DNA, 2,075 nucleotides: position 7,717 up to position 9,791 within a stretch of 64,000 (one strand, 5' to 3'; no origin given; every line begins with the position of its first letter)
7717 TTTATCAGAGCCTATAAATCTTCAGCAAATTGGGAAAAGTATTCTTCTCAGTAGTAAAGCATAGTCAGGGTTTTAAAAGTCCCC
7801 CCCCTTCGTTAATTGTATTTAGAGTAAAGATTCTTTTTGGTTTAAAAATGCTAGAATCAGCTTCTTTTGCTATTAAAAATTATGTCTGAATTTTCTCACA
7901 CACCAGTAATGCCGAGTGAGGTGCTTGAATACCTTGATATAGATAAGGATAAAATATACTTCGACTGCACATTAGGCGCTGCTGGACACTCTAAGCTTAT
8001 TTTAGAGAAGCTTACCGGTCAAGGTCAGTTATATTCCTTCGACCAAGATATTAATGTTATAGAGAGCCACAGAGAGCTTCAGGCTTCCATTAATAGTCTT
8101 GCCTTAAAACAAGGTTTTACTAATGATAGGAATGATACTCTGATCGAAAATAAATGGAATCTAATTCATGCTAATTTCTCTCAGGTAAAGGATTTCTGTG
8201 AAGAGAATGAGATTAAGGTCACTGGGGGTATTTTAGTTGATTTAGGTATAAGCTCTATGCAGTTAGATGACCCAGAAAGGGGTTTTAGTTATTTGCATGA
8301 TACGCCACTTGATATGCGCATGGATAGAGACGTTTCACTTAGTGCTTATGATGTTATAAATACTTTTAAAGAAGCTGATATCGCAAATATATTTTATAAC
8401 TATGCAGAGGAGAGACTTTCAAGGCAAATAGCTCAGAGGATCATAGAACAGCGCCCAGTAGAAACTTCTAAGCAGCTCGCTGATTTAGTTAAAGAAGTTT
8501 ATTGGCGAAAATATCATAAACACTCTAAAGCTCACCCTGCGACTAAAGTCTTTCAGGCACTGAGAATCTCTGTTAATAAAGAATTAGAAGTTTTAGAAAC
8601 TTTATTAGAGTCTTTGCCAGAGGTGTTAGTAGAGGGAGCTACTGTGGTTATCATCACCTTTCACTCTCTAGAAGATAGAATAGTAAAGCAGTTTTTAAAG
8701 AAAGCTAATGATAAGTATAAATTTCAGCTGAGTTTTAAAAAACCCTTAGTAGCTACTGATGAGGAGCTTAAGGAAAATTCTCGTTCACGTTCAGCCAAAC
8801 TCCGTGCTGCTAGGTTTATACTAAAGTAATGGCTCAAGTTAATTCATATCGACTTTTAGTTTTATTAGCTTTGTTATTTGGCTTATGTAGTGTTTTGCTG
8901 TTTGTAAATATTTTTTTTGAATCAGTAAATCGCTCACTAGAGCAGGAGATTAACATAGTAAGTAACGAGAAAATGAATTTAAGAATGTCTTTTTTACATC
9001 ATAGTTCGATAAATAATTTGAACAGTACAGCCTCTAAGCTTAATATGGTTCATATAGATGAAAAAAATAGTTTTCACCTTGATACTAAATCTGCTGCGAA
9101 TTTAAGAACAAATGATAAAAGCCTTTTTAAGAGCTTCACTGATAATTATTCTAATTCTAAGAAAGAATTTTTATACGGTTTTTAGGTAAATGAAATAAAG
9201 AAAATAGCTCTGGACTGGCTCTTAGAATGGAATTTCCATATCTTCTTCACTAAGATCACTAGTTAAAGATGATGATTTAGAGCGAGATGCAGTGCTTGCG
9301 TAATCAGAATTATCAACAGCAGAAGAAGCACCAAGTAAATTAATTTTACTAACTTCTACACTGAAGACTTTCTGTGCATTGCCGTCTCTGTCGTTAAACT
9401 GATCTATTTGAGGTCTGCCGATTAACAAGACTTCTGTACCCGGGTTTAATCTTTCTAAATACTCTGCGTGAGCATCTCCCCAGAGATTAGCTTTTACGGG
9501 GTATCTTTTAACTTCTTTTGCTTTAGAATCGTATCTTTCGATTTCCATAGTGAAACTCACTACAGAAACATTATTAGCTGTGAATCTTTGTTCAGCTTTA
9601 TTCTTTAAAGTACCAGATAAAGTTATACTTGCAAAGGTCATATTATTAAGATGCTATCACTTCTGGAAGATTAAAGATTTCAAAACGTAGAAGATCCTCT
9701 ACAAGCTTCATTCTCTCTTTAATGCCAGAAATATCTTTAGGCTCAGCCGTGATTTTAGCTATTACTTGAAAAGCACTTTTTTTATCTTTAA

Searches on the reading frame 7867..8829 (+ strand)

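Call 90: search_protein_families(library=pfam, proteins=[window:7867-8829:+], max_evalue=0.00001)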
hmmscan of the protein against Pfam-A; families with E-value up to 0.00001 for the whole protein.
window:7867-8829:+ (320 aa): 1 family
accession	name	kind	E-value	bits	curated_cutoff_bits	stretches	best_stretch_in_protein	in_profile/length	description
PF01795.25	Methyltransf_5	-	4.8e-96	322.3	27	1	8-316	1-307/309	MraW methylase family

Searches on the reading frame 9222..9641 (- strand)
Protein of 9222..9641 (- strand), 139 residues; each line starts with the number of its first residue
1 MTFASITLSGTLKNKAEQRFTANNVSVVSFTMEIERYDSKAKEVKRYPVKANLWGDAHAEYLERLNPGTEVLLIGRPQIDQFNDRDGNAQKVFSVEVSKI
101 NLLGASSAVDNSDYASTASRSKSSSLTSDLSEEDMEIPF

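Call 90: search_protein_families(library=pfam, proteins=[window:9222-9641:-], max_evalue=0.00001)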
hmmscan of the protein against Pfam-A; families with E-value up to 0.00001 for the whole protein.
window:9222-9641:- (139 aa): 1 family
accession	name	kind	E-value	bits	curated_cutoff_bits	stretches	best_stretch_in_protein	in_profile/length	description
PF00436.31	SSB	-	1.8e-11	44.4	26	1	5-102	3-103/104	Single-strand binding protein family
